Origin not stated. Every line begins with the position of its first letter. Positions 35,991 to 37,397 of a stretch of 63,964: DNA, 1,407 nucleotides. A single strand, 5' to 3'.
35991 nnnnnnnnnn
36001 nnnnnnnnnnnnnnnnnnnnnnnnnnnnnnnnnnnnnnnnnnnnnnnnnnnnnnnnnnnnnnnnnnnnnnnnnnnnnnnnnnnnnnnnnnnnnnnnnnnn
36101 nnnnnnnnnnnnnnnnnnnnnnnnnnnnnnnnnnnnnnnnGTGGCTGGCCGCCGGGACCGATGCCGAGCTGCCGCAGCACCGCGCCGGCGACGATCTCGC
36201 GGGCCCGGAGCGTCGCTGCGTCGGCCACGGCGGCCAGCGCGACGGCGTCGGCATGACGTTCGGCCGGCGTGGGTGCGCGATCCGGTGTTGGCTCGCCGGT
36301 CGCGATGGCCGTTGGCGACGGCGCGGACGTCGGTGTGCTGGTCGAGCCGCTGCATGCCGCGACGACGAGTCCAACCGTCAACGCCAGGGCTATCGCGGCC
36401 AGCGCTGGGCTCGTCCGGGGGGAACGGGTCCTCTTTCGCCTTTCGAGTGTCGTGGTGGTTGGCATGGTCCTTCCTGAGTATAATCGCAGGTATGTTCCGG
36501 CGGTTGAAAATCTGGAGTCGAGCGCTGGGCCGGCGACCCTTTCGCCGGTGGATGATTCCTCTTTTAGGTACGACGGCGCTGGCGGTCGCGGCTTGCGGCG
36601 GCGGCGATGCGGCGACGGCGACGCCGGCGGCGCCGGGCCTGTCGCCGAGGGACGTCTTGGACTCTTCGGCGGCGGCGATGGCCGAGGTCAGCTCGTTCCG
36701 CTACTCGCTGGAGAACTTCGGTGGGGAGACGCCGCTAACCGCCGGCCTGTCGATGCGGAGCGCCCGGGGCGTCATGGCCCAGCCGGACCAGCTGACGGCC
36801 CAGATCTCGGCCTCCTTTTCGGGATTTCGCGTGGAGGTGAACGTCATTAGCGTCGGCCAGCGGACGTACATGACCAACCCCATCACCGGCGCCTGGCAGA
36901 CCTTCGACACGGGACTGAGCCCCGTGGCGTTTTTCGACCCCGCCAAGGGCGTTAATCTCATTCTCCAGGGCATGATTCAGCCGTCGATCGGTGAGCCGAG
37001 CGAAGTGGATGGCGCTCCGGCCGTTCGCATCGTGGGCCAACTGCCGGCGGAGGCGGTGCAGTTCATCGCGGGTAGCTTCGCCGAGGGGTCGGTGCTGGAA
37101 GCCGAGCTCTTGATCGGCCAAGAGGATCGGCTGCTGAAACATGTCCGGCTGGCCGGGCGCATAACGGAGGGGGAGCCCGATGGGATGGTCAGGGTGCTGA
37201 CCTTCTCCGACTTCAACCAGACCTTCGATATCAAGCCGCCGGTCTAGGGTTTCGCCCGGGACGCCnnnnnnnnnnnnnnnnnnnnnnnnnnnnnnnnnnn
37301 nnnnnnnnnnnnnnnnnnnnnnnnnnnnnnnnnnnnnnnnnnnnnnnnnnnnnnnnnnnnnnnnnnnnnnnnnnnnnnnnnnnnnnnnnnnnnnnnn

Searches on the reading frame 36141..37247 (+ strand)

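Call 72: search_protein_families(library=pfam, proteins=[window:36141-37247:+], max_evalue=0.001)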
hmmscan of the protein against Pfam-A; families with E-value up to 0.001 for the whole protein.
window:36141-37247:+ (368 aa): 1 family
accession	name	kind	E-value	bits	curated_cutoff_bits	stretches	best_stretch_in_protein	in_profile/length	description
PF07161.20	LppX_LprAFG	-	5.9e-16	59.3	24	1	169-361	2-189/192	LppX_LprAFG lipoprotein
